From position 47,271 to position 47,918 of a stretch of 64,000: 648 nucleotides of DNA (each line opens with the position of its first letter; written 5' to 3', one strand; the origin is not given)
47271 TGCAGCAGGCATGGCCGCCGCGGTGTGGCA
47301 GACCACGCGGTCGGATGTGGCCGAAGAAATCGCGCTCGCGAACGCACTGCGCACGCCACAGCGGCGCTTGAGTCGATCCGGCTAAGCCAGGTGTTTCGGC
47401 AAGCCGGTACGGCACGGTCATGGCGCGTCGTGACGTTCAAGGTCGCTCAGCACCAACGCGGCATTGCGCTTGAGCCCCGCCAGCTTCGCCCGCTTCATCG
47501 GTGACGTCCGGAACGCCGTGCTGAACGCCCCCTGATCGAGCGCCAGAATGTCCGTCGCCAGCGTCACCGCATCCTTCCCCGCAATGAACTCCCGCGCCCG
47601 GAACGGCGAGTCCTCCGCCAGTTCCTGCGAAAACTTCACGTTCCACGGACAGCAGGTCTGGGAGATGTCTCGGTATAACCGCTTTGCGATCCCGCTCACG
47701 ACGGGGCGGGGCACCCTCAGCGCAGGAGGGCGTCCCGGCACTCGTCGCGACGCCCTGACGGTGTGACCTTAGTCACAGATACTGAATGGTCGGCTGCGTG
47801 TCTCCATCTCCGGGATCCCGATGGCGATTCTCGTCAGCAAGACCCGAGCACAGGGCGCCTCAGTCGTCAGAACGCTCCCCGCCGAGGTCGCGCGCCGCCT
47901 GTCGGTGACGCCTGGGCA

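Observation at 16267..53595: Seven same-orientation copies of a QueG-derived repeat (up to ~265 bp) divide 37 kb into cassette-like blocks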

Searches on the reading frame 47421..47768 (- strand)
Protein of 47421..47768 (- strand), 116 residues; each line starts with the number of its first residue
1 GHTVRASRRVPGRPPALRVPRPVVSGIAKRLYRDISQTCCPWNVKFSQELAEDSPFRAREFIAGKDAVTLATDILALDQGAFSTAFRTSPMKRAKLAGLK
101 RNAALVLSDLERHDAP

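Call 10: search_protein_families(library=pfam, proteins=[window:47421-47768:-], max_evalue=0.01)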
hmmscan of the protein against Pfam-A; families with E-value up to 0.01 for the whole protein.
window:47421-47768:- (116 aa): 0 families

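Call 11: search_protein_families(library=ncbifam, proteins=[window:47421-47708:-], max_evalue=0.1)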
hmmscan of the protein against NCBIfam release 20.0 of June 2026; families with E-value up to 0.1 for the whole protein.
seq(96 aa): 1 family
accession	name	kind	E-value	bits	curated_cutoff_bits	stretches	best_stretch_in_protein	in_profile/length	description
TIGR00276.1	TIGR00276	equivalog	2.4e-06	26.8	200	1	7-92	227-307/337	tRNA epoxyqueuosine(34) reductase QueG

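Call 12: search_solved_structures(query=window:47421-47708:-, max_evalue=10, show_alignments=2)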
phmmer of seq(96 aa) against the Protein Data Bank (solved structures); distinct sequences matched with E-value up to 10: 3.
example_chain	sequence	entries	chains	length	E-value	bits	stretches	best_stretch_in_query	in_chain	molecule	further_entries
3u4t_A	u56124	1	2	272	0.1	16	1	5-58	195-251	TPR repeat-containing protein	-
3s3y_A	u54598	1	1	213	0.53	13.7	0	13-46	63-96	TANDEM CYANOVIRIN-N DIMER CVN2L0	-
3s3z_A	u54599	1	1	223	1.3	12.5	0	13-45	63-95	Tandem Cyanovirin-N Dimer CVN2L10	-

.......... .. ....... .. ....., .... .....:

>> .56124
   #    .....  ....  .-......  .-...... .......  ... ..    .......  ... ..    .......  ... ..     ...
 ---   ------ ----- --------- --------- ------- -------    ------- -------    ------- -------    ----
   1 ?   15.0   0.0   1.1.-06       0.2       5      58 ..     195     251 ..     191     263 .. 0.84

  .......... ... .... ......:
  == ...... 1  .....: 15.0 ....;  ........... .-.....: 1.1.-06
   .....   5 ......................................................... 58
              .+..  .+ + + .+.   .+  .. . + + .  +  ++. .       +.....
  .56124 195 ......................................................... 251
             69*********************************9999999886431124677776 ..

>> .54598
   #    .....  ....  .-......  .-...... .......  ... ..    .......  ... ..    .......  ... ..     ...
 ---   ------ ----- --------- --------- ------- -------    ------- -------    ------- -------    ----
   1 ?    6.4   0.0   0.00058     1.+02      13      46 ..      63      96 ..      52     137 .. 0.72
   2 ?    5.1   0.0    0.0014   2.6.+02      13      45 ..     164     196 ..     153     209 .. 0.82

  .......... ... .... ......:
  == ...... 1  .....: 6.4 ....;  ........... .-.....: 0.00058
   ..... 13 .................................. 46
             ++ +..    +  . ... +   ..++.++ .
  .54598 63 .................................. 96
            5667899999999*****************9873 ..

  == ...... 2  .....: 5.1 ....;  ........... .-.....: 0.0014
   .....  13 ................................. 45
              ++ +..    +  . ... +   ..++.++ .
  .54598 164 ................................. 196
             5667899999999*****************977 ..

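Call 13: find_homologous_proteins(query=window:47421-47708:-, max_evalue=0.001)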
Query seq(96 aa) (96 aa): 552 proteins with E <= 0.001 among 554 candidates; the best 120 are listed.
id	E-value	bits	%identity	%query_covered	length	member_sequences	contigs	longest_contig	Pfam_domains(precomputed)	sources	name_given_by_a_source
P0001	9.5e-56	203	100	100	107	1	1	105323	-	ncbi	-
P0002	3.9e-41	156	85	92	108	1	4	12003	-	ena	-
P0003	6.2e-41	156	83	96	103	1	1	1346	-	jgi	jgi:epoxyqueuosine reductase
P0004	2.2e-40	154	83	93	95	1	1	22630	-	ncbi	-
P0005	2.3e-40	154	79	96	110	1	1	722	-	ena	-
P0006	6.1e-40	153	84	92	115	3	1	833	-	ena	-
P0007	7.0e-40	152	81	93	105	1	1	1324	-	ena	-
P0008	1.6e-39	151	87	86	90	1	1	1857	-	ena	-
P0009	2.0e-39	151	83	93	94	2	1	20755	-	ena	-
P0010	2.7e-39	151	79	95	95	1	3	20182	-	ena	-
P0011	3.4e-39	150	81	92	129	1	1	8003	-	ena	-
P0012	5.2e-39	150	80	97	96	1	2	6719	-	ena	-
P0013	6.2e-39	149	76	99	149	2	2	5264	-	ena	-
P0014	8.6e-39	149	80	94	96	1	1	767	-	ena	-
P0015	2.0e-38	148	79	93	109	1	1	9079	-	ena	-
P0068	1.4e-35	139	75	93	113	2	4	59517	-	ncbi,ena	-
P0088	6.9e-35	136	82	85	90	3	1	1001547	-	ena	-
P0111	2.1e-34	135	76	88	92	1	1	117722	-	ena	-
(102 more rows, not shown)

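Call 15: find_encoding_contigs(protein=P0088, flank=10000, max_places=3)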
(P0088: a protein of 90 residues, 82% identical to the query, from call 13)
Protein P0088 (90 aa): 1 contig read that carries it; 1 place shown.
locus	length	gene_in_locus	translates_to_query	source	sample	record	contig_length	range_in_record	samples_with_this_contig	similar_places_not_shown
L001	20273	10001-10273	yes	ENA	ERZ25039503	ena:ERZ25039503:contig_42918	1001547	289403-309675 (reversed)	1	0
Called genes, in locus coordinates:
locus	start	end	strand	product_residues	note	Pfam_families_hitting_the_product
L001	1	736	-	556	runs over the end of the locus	PF10544:T5orf172 (weak)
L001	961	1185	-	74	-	PF07669:Eco57I (weak)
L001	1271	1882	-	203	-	-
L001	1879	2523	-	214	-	-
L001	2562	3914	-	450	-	PF04326:SLFN_AlbA_2, PF13749:HATPase_c_4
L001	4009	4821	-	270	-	-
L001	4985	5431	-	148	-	-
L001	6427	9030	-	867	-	PF00270:DEAD, PF04851:ResIII, PF13307:Helicase_C_2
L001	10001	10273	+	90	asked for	-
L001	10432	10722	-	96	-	-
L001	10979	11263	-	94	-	PF26549:Tricorn_N (weak)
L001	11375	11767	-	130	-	PF01850:PIN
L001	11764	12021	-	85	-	PF02604:PhdYeFM_antitox (weak)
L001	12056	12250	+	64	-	-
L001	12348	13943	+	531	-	-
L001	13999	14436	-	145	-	PF20256:MoCoBD_2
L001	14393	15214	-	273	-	PF02738:MoCoBD_1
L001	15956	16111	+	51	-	-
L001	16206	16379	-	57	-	PF01799:Fer2_2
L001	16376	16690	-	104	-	PF13510:Fer2_4 (faint), PF00111:Fer2, PF13085:Fer2_3 (weak), PF01799:Fer2_2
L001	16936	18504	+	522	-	PF00069:Pkinase, PF01636:APH (faint), PF07714:PK_Tyr_Ser-Thr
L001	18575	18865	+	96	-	-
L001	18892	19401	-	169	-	PF13302:Acetyltransf_3, PF00583:Acetyltransf_1, PF13523:Acetyltransf_8 (faint), PF13673:Acetyltransf_10, PF13508:Acetyltransf_7, PF08445:FR47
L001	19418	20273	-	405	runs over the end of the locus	PF01546:Peptidase_M20, PF07687:M20_dimer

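Call 16: find_encoding_contigs(protein=P0111, flank=10000, max_places=3)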
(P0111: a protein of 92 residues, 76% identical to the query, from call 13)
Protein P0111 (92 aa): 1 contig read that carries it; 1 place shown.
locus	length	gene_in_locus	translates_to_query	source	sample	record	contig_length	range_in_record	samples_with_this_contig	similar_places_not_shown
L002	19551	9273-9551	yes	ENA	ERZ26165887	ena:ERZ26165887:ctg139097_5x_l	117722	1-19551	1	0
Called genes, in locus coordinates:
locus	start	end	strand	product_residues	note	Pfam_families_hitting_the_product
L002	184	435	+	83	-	-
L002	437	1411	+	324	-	PF08331:QueG_DUF1730, PF13484:Fer4_16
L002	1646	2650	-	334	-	PF08240:ADH_N, PF00107:ADH_zinc_N, PF13602:ADH_zinc_N_2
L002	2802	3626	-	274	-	PF00106:adh_short, PF01370:Epimerase, PF08659:KR, PF13561:adh_short_C2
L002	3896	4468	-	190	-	PF00440:TetR_N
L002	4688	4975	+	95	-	-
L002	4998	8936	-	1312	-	PF12770:CHAT, PF13191:AAA_16, PF13176:TPR_7 (faint), PF13374:TPR_10 (faint), PF05046:Img2 (faint), PF13424:TPR_12 (weak)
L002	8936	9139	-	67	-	-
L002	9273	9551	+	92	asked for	-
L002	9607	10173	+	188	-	PF08818:DUF1801 (weak)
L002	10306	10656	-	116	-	PF02661:Fic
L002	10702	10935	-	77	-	PF04014:MazE_antitoxin (weak)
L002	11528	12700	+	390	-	PF13648:Lipocalin_4 (faint)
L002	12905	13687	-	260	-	-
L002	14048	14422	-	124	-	-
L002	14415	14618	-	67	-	-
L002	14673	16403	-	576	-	-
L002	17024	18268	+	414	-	-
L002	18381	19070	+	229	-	-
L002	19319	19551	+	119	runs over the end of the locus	-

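Call 19: find_related_loci(query=window:47421-47708:-, collection=genome_contigs, flank=10000)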
Query seq(96 aa) (96 aa) in genome_contigs; peptide patterns used: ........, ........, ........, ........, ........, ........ (x = any residue, [..] = any of these).
568 stretches matched a pattern; 85 encode a relative of the query (tblastn E <= 1e-3); the best 80 are kept; 71 distinct loci.
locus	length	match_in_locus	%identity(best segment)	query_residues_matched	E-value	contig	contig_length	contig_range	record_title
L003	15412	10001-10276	82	1-93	3e-47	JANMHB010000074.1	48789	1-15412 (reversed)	MAG: Gemmatimonadaceae bacterium isolate OTE_70_metabat_353_sub OTE_70_k141_207287, whole genome shotgun sequence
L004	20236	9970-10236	83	1-89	9e-47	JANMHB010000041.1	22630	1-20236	MAG: Gemmatimonadaceae bacterium isolate OTE_70_metabat_353_sub OTE_70_k141_2410514, whole genome shotgun sequence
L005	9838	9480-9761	78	3-96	2e-45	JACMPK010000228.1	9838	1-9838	MAG: Gemmatimonadaceae bacterium isolate LF-bin-339 FL-bin-339-contig-k141_2601299, whole genome shotgun sequence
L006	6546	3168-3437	80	1-90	2e-45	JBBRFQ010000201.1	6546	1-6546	MAG: Gemmatimonadales bacterium isolate Co_metawrap_2579 Cmw_2579_k141_9354285_length_6546_cov_85.0000, whole genome sho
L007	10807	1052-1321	82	1-90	3e-45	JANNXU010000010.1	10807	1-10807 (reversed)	MAG: Gemmatimonadaceae bacterium isolate VAR_34_metabat_145 VAR_34_k141_3046704, whole genome shotgun sequence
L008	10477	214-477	82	2-89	4e-45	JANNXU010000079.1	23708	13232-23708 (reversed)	MAG: Gemmatimonadaceae bacterium isolate VAR_34_metabat_145 VAR_34_k141_2557474, whole genome shotgun sequence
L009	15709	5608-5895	77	1-96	1e-44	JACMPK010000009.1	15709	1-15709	MAG: Gemmatimonadaceae bacterium isolate LF-bin-339 FL-bin-339-contig-k141_97841, whole genome shotgun sequence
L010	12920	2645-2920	79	1-92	2e-44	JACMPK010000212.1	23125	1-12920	MAG: Gemmatimonadaceae bacterium isolate LF-bin-339 FL-bin-339-contig-k141_2446154, whole genome shotgun sequence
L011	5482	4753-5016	80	2-89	1e-44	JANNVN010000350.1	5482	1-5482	MAG: Gemmatimonadaceae bacterium isolate VAR_34_metabat_498 VAR_34_k141_3105261, whole genome shotgun sequence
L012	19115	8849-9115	81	1-89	4e-44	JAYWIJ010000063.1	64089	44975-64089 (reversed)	MAG: Gemmatimonadaceae bacterium isolate GLR81_GL56_UP_2_metabinner_13 GLR81_GL56_UP_2_metabinner_13_62, whole genome sh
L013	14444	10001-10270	80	2-91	3e-44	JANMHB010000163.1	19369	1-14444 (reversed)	MAG: Gemmatimonadaceae bacterium isolate OTE_70_metabat_353_sub OTE_70_k141_3697460, whole genome shotgun sequence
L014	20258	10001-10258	81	2-87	1e-43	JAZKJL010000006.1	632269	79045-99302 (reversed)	MAG: Gemmatimonadota bacterium isolate ADI_DC_SW_02_SPN_11032020-bin111_1 DCSW02SPN_B111_1_000000000006, whole genome sh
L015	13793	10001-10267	79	1-89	1e-43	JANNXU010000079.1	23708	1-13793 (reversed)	MAG: Gemmatimonadaceae bacterium isolate VAR_34_metabat_145 VAR_34_k141_2557474, whole genome shotgun sequence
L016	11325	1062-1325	80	2-89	3e-43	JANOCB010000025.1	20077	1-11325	MAG: Gemmatimonadaceae bacterium isolate VAR_17_metabat_74 VAR_17_k141_1896218, whole genome shotgun sequence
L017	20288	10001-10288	76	2-96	3e-43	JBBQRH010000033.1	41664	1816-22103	MAG: Gemmatimonadales bacterium isolate Co_metawrap_1662 Cmw_1662_k141_17128031_length_41664_cov_26.9560, whole genome s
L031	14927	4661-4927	78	1-89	2e-40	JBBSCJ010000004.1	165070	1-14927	MAG: Gemmatimonadales bacterium isolate metawrap_la6_16 metawrap_la6_16_K_830204_L_165070_cov_37.9695, whole genome shot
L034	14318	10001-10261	77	5-90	9e-40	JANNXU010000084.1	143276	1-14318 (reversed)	MAG: Gemmatimonadaceae bacterium isolate VAR_34_metabat_145 VAR_34_k141_755630, whole genome shotgun sequence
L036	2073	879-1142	75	2-89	1e-39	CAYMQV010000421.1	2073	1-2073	MAG TPA_asm: uncultured Gemmatimonadaceae bacterium isolate SRP128246_co1_50 genome assembly, contig: NODE_155060_length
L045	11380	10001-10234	78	14-91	8e-38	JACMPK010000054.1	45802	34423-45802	MAG: Gemmatimonadaceae bacterium isolate LF-bin-339 FL-bin-339-contig-k141_512167, whole genome shotgun sequence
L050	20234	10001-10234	74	14-91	2e-35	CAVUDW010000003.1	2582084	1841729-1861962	MAG: uncultured Gemmatimonadaceae bacterium isolate MFD02832.bin.1.4 genome assembly, contig: contig_6382, whole genome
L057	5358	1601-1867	60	1-90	8e-30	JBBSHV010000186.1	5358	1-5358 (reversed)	MAG: Gemmatimonadales bacterium isolate LS3_sbin.16 LS3_sbin.16_K_310183_L_5358_cov_23.1852, whole genome shotgun sequen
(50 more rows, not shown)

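Call 29: find_encoding_contigs(protein=P0001, flank=10000, max_places=2)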
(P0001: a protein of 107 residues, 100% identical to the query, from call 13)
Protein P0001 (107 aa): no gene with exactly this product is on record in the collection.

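Call 37: search_protein_families(library=pfam, alignment_id=A2, max_evalue=0.00001)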
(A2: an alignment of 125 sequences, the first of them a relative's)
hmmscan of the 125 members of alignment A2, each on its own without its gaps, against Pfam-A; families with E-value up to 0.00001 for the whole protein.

A. member 1, L056:3467-4099:- (211 aa): 0 families

B. families by the number of members that match (of 125 scanned): 123 families (the first 25 are shown)
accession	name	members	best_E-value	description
PF00106.31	adh_short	2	6.9e-44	short chain dehydrogenase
PF13561.12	adh_short_C2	2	5.4e-31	Enoyl-(Acyl carrier protein) reductase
PF07676.18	PD40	2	4.2e-29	WD40-like Beta Propeller Repeat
PF12697.13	Abhydrolase_6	2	1e-18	Alpha/beta hydrolase family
PF12833.13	HTH_18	2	3.3e-18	Helix-turn-helix domain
PF00561.26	Abhydrolase_1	2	3.8e-14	alpha/beta hydrolase fold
PF00165.29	HTH_AraC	2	3.1e-13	Bacterial regulatory helix-turn-helix proteins, AraC family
PF12146.15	Hydrolase_4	2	3.7e-12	Serine aminopeptidase, S33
PF05163.17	DinB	2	1.2e-10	DinB family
PF00440.29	TetR_N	2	2.3e-09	Bacterial regulatory proteins, tetR family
PF01970.21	TctA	1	2.1e-136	Tripartite tricarboxylate transporter TctA family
PF01053.26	Cys_Met_Meta_PP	1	1.1e-124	Cys/Met metabolism PLP-dependent enzyme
PF01244.27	Peptidase_M19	1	1e-116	Membrane dipeptidase (Peptidase family M19)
PF05661.17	DUF808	1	4.2e-110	Protein of unknown function (DUF808)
PF07519.17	Tannase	1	5.3e-97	Tannase and feruloyl esterase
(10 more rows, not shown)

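Call 38: search_protein_families(library=pfam, alignment_id=A3, max_evalue=0.00001)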
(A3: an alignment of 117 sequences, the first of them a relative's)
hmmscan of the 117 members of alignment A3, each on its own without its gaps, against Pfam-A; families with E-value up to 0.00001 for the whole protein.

A. member 1, L019:600-1805:- (402 aa): 0 families

B. families by the number of members that match (of 117 scanned): 111 families (the first 25 are shown)
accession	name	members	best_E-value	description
PF07992.20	Pyr_redox_2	2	1.5e-66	Pyridine nucleotide-disulphide oxidoreductase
PF01266.30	DAO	2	6.6e-53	FAD dependent oxidoreductase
PF07859.19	Abhydrolase_3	2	1.8e-23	alpha/beta hydrolase fold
PF01569.27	PAP2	2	8.5e-23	PAP2 superfamily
PF00070.33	Pyr_redox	2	1.5e-22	Pyridine nucleotide-disulphide oxidoreductase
PF12680.13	SnoaL_2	2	2.2e-21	SnoaL-like domain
PF16576.10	HlyD_D23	2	2.9e-17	Barrel-sandwich domain of CusB or HlyD membrane-fusion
PF03446.21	NAD_binding_2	2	8.5e-17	NAD binding domain of 6-phosphogluconate dehydrogenase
PF04542.20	Sigma70_r2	2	3.4e-16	Sigma-70 region 2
PF07366.18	SnoaL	2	3.1e-14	SnoaL-like polyketide cyclase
PF13437.12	HlyD_3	2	3.1e-13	HlyD family secretion protein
PF00440.29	TetR_N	2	6.6e-08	Bacterial regulatory proteins, tetR family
PF04545.22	Sigma70_r4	2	1.5e-06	Sigma-70, region 4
PF00871.23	Acetate_kinase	1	9.1e-103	Acetokinase family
PF02781.21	G6PD_C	1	1.3e-80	Glucose-6-phosphate dehydrogenase, C-terminal domain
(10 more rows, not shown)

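Call 39: find_encoding_contigs(protein=P0068, flank=10000, max_places=4)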
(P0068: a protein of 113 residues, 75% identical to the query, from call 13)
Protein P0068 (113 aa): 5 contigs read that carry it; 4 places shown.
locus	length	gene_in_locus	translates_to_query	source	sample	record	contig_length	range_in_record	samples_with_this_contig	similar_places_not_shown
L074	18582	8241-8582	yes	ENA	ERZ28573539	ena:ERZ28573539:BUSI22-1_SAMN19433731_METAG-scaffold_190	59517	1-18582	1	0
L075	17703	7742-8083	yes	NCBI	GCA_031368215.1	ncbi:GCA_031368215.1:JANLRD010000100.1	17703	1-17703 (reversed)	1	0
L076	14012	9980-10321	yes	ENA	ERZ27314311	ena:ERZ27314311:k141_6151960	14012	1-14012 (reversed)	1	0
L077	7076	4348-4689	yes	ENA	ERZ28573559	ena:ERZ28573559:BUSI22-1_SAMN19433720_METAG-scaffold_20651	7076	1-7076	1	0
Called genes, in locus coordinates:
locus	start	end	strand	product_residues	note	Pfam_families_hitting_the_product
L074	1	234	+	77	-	?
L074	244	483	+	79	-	PF13711:DUF4160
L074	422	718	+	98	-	PF10387:DUF2442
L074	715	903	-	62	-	-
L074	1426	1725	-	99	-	PF08238:Sel1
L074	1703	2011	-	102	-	-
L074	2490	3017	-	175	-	PF19502:DUF6036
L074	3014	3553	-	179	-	PF01381:HTH_3 (weak), PF13560:HTH_31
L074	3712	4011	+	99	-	-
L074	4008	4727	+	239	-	PF01156:IU_nuc_hydro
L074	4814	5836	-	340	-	PF08240:ADH_N, PF00107:ADH_zinc_N, PF13602:ADH_zinc_N_2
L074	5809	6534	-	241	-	-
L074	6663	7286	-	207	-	-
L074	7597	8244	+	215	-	PF00440:TetR_N, PF02909:TetR_C_1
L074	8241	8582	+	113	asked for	-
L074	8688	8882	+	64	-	PF14066:DUF4256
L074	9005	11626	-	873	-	PF00069:Pkinase, PF07714:PK_Tyr_Ser-Thr, PF26550:Tricorn_2nd (faint), PF07676:PD40 (faint), PF26549:Tricorn_N (faint)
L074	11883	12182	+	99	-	-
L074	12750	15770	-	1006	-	PF00069:Pkinase, PF07714:PK_Tyr_Ser-Thr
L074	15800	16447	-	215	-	PF07638:Sigma70_ECF, PF08281:Sigma70_r4_2 (weak)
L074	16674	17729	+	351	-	-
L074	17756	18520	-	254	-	-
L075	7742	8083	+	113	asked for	-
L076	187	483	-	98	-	-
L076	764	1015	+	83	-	-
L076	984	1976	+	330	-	PF08331:QueG_DUF1730, PF14697:Fer4_21 (faint), PF25160:LdpA_Fe-S-bd (faint), PF00037:Fer4 (faint), PF13484:Fer4_16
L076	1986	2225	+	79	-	PF13711:DUF4160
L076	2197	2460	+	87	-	PF10387:DUF2442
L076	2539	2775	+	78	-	-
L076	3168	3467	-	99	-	PF08238:Sel1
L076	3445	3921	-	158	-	-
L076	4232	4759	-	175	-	PF19502:DUF6036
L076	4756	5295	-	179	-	PF01381:HTH_3 (weak), PF13560:HTH_31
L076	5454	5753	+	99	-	-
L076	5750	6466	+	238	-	PF01156:IU_nuc_hydro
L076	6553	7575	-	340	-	PF08240:ADH_N, PF00107:ADH_zinc_N, PF13602:ADH_zinc_N_2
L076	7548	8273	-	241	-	-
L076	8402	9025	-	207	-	-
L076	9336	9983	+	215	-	PF00440:TetR_N, PF02909:TetR_C_1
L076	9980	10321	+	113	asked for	-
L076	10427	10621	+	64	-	PF14066:DUF4256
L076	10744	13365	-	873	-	PF00069:Pkinase, PF07714:PK_Tyr_Ser-Thr, PF26550:Tricorn_2nd (faint), PF07676:PD40 (faint), PF26549:Tricorn_N (faint)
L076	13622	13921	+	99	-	-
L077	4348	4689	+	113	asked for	-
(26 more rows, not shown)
